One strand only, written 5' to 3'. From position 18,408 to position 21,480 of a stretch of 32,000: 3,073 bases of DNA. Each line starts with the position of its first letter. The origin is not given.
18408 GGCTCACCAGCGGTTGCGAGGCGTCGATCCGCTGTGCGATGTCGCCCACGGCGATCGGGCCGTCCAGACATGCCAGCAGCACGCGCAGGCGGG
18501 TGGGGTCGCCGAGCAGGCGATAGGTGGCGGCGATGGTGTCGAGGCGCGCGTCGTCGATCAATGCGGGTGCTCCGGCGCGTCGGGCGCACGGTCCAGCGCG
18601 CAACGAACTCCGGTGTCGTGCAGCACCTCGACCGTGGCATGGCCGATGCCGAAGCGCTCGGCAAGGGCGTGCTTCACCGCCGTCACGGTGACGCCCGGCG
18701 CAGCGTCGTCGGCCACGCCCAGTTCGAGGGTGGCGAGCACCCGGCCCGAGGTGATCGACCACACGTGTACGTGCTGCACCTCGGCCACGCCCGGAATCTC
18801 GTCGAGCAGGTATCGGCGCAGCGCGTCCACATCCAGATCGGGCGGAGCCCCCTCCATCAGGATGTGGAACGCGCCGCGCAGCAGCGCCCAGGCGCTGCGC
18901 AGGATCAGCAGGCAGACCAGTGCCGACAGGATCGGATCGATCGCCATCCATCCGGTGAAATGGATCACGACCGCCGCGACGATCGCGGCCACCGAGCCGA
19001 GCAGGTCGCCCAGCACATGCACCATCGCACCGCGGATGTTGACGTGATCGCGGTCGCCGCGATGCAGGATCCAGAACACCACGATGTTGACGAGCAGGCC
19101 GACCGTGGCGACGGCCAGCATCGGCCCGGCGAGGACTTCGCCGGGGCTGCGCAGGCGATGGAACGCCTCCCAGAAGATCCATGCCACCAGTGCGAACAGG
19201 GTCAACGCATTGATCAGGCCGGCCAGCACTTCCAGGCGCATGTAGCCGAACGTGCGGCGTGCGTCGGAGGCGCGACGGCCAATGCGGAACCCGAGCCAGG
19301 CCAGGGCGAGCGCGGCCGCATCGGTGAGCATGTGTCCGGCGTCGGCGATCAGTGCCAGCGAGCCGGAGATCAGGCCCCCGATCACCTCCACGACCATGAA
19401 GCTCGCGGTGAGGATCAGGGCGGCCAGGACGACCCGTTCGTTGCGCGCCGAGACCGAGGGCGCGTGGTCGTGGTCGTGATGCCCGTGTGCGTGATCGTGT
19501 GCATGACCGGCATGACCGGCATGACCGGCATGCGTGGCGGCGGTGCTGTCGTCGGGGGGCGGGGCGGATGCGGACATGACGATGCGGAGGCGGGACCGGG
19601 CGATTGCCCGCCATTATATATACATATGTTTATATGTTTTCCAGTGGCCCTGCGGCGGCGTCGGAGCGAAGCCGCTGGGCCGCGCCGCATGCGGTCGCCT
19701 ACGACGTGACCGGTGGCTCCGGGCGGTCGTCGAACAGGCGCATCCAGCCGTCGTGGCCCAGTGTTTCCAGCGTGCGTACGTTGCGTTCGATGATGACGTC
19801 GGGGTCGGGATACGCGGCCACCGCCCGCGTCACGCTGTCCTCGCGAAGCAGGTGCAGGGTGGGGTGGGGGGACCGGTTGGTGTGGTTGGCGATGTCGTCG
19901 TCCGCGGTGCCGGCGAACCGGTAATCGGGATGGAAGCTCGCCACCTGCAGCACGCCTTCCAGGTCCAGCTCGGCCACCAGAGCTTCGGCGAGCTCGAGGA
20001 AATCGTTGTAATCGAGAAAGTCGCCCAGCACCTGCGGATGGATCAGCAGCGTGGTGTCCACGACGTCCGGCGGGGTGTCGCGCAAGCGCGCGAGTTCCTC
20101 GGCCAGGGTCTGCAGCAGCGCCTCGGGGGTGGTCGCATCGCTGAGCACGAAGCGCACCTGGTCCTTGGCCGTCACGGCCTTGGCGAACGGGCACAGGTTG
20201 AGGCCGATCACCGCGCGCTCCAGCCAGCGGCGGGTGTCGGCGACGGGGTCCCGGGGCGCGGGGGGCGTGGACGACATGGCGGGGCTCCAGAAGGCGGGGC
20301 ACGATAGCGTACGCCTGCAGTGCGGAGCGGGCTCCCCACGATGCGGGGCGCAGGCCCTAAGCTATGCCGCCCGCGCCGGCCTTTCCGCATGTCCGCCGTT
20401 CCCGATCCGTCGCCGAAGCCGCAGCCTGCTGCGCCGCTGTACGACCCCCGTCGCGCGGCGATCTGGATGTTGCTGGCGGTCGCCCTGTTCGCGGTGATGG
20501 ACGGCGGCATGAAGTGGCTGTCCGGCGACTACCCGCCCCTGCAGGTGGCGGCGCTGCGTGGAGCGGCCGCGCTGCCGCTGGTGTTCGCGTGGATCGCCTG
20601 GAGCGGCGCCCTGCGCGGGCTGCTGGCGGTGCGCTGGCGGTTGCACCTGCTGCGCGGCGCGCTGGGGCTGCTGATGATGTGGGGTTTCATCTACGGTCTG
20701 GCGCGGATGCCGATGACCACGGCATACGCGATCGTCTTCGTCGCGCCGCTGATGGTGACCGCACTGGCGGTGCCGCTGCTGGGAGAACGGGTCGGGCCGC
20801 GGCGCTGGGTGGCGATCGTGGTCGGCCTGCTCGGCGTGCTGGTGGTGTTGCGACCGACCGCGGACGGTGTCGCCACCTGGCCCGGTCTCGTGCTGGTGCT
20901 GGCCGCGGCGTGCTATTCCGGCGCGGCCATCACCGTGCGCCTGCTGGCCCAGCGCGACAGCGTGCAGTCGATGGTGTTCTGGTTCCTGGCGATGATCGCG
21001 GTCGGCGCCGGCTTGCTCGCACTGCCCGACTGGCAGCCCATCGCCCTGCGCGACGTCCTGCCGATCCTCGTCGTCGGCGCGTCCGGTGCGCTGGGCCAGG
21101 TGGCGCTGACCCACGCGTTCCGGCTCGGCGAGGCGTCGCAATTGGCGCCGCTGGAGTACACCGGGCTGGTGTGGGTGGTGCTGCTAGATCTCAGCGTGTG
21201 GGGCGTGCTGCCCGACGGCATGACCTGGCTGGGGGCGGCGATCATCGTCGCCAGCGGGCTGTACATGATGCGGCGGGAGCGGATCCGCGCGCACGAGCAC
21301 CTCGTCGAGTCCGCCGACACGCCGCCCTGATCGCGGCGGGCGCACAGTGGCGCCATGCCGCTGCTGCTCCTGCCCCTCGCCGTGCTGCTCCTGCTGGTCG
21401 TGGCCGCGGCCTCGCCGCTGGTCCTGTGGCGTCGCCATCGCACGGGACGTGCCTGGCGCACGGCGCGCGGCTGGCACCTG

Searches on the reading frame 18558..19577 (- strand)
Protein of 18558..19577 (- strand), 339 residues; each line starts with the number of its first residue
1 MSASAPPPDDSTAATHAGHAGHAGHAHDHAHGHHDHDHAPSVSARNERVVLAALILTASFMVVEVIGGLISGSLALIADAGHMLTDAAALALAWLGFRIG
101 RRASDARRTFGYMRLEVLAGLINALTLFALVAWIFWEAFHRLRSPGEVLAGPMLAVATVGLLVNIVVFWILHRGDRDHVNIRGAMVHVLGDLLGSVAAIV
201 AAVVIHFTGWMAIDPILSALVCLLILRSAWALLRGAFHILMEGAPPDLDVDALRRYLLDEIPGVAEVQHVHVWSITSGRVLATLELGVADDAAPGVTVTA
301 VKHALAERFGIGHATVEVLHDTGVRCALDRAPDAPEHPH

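Call 10: search_protein_families(library=pfam, proteins=[window:18558-19577:-], max_evalue=0.001)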
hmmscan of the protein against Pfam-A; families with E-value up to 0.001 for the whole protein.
window:18558-19577:- (339 aa): 3 families
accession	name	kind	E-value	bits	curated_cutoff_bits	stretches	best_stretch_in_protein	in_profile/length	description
PF01545.26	Cation_efflux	-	1.6e-43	149.2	26.6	1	51-241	2-198/198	Cation efflux family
PF16916.11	ZT_dimer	-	7.6e-06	26.3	26.7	1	245-318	1-75/78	Dimerisation domain of Zinc Transporter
PF01769.21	MgtE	-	0.00016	22.4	27.6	1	106-197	30-121/125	Divalent cation transporter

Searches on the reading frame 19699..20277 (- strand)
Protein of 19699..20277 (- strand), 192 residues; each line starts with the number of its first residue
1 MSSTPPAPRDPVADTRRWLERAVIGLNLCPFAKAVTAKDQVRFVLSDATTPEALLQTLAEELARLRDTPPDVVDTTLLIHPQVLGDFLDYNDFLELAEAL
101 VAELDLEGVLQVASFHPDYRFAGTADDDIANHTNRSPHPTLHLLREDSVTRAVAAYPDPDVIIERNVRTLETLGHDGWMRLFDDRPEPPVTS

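Call 10: search_protein_families(library=pfam, proteins=[window:19699-20277:-], max_evalue=0.001)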
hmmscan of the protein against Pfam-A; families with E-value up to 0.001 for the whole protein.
window:19699-20277:- (192 aa): 1 family
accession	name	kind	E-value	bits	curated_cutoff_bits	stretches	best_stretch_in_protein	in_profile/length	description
PF07209.17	DUF1415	-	1.3e-69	233.8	26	1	13-179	4-170/171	Protein of unknown function (DUF1415)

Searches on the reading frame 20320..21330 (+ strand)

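Call 10: search_protein_families(library=pfam, proteins=[window:20320-21330:+], max_evalue=0.001)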
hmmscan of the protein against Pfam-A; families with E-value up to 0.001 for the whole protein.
window:20320-21330:+ (336 aa): 1 family
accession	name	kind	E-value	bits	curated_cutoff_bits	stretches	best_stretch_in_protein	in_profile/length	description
PF00892.27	EamA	-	4e-25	89.1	28.2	2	46-177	3-134/135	EamA-like transporter family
